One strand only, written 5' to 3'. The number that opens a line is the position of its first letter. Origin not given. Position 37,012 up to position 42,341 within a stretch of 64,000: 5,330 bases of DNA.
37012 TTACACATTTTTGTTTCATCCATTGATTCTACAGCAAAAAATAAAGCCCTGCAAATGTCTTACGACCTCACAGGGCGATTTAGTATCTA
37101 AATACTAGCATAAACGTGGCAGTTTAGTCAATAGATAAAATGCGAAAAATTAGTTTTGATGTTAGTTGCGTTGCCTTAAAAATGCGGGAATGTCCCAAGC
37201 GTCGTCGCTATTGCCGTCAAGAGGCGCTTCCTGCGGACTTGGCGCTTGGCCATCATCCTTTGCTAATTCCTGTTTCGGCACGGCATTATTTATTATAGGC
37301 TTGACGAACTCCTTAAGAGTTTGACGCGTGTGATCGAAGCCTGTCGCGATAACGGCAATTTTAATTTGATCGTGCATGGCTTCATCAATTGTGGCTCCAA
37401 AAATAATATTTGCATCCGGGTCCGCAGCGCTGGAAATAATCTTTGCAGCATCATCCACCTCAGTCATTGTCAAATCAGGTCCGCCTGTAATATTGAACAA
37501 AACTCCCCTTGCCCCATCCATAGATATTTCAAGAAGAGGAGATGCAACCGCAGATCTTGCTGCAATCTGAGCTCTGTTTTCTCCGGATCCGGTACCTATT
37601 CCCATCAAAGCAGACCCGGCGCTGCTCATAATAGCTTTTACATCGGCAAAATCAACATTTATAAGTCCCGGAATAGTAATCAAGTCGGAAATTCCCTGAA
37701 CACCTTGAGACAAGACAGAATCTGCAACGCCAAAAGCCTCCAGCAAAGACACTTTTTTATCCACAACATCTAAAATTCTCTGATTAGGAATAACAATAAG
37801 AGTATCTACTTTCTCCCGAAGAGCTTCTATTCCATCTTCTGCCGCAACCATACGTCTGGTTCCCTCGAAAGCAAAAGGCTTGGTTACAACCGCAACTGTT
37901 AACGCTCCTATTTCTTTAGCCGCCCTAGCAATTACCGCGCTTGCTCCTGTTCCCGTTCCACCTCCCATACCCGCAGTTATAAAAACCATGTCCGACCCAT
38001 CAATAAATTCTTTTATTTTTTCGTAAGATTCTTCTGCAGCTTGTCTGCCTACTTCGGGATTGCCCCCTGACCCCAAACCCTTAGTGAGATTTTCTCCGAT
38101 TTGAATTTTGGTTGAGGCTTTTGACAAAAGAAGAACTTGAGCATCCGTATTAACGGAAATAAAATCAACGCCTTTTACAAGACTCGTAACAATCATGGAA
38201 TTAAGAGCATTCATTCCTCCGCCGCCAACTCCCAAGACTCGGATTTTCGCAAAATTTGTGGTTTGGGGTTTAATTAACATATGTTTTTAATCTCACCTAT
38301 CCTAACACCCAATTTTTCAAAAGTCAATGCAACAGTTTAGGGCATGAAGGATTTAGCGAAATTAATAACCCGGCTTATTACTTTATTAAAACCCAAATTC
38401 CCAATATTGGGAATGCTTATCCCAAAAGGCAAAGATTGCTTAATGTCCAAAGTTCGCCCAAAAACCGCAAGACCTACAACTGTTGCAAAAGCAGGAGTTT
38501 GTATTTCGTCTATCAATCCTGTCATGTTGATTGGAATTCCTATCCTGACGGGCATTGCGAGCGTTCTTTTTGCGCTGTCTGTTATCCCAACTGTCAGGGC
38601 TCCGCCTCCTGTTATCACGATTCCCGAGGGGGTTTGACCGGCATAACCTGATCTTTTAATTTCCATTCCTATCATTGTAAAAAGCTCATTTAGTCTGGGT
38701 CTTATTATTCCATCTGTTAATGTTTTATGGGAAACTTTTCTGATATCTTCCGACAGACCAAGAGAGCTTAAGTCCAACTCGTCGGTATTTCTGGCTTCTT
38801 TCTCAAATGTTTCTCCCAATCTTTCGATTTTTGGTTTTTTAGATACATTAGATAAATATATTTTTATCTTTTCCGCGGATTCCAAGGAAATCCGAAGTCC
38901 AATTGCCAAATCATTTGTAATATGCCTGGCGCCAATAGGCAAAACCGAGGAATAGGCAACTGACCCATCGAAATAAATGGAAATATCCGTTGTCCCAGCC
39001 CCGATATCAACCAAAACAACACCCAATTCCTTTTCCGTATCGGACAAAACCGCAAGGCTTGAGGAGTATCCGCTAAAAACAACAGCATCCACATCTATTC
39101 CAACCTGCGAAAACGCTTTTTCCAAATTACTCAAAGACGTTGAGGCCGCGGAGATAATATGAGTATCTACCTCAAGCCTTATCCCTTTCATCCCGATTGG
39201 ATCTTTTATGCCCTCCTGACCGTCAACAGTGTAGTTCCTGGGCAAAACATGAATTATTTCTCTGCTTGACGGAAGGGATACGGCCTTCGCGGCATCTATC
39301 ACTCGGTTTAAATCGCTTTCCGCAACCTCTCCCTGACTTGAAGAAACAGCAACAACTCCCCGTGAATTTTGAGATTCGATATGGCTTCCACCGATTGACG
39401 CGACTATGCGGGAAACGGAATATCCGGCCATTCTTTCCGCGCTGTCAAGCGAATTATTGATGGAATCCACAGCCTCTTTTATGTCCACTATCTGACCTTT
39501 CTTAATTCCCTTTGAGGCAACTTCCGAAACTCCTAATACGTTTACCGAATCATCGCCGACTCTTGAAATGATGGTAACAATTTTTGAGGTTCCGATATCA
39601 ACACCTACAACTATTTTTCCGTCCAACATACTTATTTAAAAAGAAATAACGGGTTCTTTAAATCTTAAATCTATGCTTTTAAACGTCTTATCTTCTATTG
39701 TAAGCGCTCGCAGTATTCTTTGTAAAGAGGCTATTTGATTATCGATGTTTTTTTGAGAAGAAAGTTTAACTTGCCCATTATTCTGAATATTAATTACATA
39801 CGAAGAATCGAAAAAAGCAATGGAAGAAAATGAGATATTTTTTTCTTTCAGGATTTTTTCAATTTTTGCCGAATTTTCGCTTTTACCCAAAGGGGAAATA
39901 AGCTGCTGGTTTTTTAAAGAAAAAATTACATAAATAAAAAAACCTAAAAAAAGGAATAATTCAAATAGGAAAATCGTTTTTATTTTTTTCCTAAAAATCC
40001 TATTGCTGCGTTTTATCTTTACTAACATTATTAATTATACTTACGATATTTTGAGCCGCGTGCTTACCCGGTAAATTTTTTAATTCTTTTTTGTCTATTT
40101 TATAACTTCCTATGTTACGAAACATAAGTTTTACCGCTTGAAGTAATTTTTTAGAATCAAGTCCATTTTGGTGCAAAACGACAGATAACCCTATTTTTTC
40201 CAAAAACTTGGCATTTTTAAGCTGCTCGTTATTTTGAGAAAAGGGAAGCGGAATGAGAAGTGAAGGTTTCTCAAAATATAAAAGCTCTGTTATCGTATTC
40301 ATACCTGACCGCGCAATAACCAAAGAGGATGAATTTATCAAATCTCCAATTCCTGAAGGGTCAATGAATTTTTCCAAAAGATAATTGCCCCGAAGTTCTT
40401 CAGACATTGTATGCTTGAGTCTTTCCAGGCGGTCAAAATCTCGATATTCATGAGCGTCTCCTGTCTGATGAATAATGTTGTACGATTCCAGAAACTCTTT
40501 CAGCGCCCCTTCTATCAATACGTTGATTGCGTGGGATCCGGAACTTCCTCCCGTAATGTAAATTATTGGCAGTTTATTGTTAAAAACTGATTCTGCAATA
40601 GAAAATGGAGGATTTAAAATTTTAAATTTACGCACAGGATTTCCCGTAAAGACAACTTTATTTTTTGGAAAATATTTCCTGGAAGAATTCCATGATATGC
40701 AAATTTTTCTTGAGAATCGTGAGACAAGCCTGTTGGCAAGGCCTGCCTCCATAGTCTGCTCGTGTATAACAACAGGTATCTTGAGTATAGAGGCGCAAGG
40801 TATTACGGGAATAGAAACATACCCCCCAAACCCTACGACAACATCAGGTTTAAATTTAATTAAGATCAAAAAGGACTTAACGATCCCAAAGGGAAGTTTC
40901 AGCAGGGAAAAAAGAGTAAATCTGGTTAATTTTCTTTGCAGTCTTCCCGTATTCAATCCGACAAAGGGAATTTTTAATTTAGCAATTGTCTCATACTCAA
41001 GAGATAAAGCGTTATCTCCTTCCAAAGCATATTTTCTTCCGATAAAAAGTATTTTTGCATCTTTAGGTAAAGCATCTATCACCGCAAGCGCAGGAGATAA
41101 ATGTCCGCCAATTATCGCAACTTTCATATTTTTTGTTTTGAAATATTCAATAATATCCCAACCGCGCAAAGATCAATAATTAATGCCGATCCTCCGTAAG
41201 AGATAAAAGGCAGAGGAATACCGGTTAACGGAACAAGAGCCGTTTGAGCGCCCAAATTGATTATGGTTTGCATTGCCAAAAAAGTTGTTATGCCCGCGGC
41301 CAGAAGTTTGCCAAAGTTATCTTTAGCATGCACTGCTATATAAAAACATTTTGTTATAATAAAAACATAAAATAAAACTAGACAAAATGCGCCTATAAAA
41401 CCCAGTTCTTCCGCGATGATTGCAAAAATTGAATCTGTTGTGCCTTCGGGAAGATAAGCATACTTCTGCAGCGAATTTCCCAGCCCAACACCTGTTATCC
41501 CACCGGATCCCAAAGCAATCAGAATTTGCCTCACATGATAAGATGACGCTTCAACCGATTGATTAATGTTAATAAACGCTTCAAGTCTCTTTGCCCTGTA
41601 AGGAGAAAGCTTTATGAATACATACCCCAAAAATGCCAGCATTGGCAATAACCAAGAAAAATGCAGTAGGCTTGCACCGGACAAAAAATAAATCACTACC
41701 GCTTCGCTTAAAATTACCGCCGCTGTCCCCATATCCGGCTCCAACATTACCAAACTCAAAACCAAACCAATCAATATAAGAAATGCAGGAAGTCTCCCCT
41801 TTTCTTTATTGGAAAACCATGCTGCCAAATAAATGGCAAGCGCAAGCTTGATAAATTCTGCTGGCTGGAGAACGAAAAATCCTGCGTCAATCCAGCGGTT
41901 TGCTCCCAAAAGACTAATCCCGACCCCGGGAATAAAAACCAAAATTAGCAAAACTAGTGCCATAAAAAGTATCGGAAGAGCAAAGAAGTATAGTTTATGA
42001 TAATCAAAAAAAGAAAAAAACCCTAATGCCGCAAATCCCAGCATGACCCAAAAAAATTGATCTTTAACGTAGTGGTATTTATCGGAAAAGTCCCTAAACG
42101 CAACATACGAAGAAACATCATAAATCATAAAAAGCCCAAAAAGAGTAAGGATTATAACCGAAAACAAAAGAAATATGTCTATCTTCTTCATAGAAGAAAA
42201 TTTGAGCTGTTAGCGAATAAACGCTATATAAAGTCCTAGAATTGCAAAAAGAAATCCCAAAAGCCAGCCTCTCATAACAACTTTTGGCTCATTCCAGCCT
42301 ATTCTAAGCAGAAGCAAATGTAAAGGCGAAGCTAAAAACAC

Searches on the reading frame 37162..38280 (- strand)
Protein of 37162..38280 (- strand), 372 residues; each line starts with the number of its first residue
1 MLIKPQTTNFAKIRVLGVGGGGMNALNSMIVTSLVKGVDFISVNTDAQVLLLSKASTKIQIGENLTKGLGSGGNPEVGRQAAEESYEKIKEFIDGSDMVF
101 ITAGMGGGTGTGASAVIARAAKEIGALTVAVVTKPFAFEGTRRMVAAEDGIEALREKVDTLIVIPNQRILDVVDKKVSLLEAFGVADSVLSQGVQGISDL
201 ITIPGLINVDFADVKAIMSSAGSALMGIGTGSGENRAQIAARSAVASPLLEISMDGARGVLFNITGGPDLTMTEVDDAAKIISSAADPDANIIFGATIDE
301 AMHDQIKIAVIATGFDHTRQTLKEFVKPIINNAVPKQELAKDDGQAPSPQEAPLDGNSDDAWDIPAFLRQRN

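Call 12: search_protein_families(library=pfam, proteins=[window:37162-38280:-], max_evalue=0.00001)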
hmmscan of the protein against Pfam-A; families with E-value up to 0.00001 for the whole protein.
window:37162-38280:- (372 aa): 2 families
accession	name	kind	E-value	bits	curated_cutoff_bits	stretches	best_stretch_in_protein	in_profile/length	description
PF00091.31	Tubulin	-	5.2e-49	167.5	33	1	12-173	1-189/190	Tubulin/FtsZ family, GTPase domain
PF12327.13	FtsZ_C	-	2.5e-36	124.3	27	1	222-316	1-95/95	FtsZ family, C-terminal domain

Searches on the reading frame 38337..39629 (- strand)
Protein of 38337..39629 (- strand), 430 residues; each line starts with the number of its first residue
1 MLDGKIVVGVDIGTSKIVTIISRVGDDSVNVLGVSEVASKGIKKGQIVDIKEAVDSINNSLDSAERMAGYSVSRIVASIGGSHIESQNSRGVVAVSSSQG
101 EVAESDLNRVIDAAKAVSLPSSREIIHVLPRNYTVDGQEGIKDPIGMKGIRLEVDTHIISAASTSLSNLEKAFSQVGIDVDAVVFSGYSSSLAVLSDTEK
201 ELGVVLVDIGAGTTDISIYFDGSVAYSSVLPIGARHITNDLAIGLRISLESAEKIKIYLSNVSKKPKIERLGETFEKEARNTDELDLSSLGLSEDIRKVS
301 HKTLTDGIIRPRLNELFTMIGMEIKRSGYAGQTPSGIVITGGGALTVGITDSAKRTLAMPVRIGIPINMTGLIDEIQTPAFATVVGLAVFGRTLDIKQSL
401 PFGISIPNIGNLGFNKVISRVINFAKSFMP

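Call 5: search_protein_families(library=pfam, proteins=[window:38337-39629:-], max_evalue=0.001)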
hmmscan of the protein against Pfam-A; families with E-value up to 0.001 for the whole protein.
window:38337-39629:- (430 aa): 5 families
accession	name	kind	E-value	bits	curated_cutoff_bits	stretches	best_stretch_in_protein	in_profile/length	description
PF14450.12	FtsA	-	3.9e-37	127.9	31.8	2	205-386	1-127/127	Cell division protein FtsA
PF02491.25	SHS2_FTSA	-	1.6e-32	112.1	25.4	1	81-159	1-78/79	SHS2 domain inserted in FTSA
PF11104.14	PilM_2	-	1.8e-08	34.1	27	1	9-257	1-235/340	Type IV pilus assembly protein PilM;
PF06723.19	MreB_Mbl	-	1.6e-06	27.6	27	1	199-363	142-303/327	MreB/Mbl protein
PF06277.17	EutA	-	9e-05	22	27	1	179-241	122-182/475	Ethanolamine utilisation protein EutA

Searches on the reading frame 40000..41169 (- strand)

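Call 5: search_protein_families(library=pfam, proteins=[window:40000-41169:-], max_evalue=0.001)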
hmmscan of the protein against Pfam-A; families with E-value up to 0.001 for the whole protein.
window:40000-41169:- (389 aa): 3 families
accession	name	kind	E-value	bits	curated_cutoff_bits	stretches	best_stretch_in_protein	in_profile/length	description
PF04101.22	Glyco_tran_28_C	-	2.3e-26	93.3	22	1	202-373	1-164/166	Glycosyltransferase family 28 C-terminal domain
PF03033.26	Glyco_transf_28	-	2.5e-22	79.9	26.2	1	21-157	9-138/139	Glycosyltransferase family 28 N-terminal domain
PF13528.12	Glyco_trans_1_3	-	9.7e-08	32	25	1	256-343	231-315/322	Glycosyl transferase family 1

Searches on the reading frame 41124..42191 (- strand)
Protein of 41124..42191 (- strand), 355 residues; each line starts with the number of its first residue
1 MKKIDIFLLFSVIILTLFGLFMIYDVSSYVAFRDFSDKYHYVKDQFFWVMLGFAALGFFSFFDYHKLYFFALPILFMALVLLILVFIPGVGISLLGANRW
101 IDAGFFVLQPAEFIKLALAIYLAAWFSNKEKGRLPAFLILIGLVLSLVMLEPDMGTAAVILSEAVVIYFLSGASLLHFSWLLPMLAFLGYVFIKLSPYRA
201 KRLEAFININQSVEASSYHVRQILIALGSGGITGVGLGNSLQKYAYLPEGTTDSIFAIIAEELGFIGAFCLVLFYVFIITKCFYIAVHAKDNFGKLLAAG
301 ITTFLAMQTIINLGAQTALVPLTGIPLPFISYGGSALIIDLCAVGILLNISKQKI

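Call 5: search_protein_families(library=pfam, proteins=[window:41124-42191:-], max_evalue=0.001)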
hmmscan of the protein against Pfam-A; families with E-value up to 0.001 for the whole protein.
window:41124-42191:- (355 aa): 1 family
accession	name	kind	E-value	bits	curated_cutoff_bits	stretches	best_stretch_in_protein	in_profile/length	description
PF01098.24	FTSW_RODA_SPOVE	-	6.1e-91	305.5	26.4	1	9-354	4-354/356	Cell cycle protein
